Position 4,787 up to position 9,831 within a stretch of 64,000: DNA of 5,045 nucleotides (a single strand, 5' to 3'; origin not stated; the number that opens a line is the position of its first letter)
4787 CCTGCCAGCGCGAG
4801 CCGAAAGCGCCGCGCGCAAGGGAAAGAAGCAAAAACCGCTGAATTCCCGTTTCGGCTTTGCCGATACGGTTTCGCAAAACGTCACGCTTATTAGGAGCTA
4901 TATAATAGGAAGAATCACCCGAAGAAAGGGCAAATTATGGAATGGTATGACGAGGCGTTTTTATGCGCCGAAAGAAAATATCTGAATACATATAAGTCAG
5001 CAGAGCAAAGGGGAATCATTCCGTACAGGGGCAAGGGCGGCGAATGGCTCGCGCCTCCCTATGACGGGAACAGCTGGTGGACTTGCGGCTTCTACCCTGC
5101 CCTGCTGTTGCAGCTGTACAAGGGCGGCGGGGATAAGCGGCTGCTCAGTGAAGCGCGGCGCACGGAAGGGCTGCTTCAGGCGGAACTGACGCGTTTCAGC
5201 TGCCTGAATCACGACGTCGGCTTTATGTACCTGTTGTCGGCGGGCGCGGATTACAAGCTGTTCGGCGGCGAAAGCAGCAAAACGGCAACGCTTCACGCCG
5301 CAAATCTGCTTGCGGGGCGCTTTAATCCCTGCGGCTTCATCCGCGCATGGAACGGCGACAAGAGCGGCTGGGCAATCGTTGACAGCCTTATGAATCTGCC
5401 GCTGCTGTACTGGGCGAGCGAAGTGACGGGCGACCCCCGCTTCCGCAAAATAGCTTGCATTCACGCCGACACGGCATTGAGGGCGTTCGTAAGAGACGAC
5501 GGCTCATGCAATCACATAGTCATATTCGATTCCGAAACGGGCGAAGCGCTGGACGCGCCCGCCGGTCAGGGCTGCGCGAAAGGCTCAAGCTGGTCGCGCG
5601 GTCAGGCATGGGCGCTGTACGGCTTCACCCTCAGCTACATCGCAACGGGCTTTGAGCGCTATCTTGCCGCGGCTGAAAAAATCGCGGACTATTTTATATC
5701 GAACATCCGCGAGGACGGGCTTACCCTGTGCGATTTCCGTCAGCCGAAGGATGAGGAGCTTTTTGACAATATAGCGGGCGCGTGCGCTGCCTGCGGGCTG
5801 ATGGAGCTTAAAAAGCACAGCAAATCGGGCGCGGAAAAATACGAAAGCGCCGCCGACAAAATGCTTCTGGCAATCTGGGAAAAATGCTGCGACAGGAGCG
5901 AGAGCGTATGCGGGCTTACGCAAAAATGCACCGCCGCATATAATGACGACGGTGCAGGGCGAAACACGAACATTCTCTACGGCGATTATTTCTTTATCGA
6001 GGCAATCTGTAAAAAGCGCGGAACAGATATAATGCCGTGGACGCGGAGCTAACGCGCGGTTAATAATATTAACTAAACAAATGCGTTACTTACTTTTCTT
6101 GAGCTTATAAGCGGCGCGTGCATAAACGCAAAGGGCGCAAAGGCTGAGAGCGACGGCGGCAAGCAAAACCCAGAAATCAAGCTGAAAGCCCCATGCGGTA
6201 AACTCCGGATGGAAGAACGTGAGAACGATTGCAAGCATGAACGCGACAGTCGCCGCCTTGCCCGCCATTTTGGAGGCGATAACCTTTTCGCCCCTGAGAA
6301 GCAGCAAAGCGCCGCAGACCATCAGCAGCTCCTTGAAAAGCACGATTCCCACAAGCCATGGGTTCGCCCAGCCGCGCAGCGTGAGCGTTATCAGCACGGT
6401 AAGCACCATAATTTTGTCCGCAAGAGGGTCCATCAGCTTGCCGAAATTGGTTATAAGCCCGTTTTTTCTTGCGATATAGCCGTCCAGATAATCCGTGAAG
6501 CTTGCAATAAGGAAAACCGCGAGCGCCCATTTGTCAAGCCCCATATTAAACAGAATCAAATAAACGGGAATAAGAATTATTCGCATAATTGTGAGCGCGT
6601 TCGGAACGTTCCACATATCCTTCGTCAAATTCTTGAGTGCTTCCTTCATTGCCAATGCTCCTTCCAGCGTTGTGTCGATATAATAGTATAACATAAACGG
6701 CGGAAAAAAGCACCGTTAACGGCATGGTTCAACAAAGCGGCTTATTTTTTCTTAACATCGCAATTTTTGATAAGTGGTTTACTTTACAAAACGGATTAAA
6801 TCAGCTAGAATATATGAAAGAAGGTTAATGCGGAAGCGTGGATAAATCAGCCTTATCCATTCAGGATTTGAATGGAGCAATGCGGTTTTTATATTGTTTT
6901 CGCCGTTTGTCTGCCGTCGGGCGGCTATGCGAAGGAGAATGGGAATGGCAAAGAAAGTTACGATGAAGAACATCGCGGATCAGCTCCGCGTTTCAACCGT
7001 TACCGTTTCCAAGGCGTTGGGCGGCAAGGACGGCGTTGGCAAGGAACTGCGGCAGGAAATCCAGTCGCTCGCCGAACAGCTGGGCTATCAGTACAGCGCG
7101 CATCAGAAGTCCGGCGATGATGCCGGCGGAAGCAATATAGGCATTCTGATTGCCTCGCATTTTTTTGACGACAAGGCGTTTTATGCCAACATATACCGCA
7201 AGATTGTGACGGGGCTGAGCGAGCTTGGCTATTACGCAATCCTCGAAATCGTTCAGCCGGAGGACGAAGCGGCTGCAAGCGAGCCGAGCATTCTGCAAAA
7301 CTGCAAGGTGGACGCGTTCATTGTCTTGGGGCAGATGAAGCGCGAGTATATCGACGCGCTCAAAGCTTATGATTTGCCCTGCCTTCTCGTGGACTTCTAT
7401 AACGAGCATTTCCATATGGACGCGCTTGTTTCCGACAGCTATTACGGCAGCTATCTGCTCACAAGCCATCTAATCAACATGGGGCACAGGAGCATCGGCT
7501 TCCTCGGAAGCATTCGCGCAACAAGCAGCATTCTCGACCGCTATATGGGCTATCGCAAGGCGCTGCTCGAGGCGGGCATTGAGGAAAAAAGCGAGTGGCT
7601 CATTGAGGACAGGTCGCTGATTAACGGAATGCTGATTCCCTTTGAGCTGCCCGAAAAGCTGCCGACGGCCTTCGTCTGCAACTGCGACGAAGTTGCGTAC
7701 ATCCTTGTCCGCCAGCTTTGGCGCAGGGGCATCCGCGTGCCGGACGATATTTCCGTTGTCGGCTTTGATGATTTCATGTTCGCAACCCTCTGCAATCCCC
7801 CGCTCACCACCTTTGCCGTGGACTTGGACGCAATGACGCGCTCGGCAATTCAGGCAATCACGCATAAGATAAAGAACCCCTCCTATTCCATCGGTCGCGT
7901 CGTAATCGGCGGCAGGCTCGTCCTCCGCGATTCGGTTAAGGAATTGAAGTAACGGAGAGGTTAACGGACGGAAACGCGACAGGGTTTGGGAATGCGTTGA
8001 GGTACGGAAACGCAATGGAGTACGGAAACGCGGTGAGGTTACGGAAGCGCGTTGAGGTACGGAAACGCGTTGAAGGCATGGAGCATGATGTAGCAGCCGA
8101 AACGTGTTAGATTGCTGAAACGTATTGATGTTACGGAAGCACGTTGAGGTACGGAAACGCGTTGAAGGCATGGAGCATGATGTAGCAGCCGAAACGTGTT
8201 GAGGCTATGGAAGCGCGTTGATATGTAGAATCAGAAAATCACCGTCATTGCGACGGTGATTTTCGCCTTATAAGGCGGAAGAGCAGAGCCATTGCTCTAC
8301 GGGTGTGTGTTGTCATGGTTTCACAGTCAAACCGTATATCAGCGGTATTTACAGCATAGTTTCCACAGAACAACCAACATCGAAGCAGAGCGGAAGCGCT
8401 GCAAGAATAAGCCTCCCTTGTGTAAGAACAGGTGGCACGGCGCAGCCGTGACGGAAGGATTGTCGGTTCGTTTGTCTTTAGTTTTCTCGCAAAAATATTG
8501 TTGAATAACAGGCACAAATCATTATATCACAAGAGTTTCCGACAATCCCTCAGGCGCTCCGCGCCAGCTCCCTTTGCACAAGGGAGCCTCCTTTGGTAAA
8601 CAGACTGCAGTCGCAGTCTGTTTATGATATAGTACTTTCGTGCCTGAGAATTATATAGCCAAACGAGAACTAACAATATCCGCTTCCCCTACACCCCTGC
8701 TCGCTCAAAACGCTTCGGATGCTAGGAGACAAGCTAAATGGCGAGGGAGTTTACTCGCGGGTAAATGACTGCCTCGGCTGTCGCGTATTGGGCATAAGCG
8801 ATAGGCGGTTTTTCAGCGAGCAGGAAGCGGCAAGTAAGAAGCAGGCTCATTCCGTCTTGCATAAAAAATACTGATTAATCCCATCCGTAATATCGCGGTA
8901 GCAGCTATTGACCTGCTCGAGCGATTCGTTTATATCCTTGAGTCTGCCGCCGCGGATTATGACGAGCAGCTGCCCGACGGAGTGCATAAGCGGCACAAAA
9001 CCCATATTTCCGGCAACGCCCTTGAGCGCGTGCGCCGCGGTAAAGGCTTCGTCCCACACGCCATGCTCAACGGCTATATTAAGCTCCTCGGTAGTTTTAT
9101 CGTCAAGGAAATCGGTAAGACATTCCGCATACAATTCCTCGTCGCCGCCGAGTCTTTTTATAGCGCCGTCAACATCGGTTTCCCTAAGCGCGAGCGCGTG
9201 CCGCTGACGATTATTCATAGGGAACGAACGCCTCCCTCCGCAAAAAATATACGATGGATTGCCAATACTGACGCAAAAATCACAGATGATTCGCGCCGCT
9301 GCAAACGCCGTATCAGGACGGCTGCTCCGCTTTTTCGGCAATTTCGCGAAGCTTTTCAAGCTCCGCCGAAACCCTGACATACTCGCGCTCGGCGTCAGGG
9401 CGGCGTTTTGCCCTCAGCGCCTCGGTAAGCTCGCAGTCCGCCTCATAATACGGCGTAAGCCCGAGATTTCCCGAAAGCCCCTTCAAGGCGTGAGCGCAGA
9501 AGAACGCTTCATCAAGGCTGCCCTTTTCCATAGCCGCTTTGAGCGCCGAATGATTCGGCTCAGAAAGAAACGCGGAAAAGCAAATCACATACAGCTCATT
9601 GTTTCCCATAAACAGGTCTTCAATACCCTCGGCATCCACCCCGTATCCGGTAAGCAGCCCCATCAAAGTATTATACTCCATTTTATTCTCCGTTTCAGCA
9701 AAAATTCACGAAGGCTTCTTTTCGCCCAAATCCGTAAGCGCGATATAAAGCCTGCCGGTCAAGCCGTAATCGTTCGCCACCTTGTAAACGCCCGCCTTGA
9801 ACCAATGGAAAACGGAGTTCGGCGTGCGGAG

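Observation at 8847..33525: Signalling supercluster: four stand-alone Hpt proteins wired to hybrid kinases and REC-containing c-di-GMP enzymes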

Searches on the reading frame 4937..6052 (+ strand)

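Call 11: search_protein_families(library=pfam, proteins=[window:4937-6052:+], max_evalue=0.01)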
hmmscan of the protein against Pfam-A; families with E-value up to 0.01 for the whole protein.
window:4937-6052:+ (371 aa): 1 family
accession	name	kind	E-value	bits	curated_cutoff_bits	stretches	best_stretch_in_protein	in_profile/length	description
PF07470.19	Glyco_hydro_88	-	1.5e-08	34.5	26.6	1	47-234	27-216/352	Glycosyl Hydrolase Family 88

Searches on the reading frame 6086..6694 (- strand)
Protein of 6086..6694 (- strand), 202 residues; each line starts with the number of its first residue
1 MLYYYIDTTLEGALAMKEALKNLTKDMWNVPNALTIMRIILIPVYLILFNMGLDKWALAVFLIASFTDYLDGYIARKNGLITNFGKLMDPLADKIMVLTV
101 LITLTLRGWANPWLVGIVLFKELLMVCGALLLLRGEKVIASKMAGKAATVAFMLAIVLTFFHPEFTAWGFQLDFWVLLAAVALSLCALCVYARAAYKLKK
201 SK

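Call 11: search_protein_families(library=pfam, proteins=[window:6086-6694:-], max_evalue=0.01)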
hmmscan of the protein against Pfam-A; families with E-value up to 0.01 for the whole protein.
window:6086-6694:- (202 aa): 1 family
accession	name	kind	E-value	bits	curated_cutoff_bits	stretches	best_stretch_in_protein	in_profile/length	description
PF01066.26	CDP-OH_P_transf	-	3.2e-39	135.2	22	1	28-184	1-150/152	CDP-alcohol phosphatidyltransferase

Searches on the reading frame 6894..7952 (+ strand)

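Call 11: search_protein_families(library=pfam, proteins=[window:6894-7952:+], max_evalue=0.01)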
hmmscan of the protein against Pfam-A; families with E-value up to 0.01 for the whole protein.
window:6894-7952:+ (352 aa): 3 families
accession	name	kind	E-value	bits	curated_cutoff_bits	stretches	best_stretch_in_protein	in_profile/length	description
PF13377.12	Peripla_BP_3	-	5.3e-31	108.4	26.5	1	191-348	2-167/167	Periplasmic binding protein-like domain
PF00532.27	Peripla_BP_1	-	2e-18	67.3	22.2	1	82-328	4-263/281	Periplasmic binding proteins and sugar binding domain of LacI family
PF00356.27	LacI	-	3.2e-07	30.5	27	1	23-66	1-44/46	Bacterial regulatory proteins, lacI family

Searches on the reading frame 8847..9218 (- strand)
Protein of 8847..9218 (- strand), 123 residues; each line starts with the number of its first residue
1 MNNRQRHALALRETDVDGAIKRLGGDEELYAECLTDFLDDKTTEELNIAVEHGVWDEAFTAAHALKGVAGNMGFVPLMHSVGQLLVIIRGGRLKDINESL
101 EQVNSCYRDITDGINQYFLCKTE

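Call 34: search_protein_families(library=ncbifam, proteins=[window:8847-9218:-], max_evalue=0.001)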
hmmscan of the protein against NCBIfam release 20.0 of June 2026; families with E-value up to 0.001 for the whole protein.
window:8847-9218:- (123 aa): 1 family
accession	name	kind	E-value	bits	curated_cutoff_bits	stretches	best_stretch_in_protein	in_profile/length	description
NF041336.1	CheA_Halo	equivalog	0.00064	18.5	950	1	55-109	36-93/666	chemotaxis protein CheA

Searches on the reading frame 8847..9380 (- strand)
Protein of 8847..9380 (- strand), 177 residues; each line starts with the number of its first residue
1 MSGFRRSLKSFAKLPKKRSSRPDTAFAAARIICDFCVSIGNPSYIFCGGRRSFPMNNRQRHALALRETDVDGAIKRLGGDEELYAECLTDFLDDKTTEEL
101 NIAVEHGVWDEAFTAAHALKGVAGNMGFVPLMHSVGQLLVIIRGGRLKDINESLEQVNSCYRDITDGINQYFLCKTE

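Call 4: search_protein_families(library=pfam, proteins=[window:8847-9380:-], max_evalue=0.01)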
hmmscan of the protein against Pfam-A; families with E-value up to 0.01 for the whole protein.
window:8847-9380:- (177 aa): 1 family
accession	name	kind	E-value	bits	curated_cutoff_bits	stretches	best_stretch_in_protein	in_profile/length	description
PF01627.28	Hpt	-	3.9e-08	33.8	24.6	1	97-163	14-80/84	Hpt domain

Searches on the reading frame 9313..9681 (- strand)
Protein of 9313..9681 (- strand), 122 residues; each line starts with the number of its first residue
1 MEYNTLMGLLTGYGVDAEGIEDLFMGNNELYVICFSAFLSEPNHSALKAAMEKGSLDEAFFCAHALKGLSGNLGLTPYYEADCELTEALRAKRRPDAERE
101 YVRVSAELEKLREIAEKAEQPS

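Call 4: search_protein_families(library=pfam, proteins=[window:9313-9681:-], max_evalue=0.01)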
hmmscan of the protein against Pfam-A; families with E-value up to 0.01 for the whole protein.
window:9313-9681:- (122 aa): 1 family
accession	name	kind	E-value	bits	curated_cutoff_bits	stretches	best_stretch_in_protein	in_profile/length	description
PF01627.28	Hpt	-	4e-07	30.6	24.6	1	44-113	14-83/84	Hpt domain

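Call 34: search_protein_families(library=ncbifam, proteins=[window:9313-9681:-], max_evalue=0.001)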
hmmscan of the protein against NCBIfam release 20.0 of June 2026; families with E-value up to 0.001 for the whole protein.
window:9313-9681:- (122 aa): 0 families
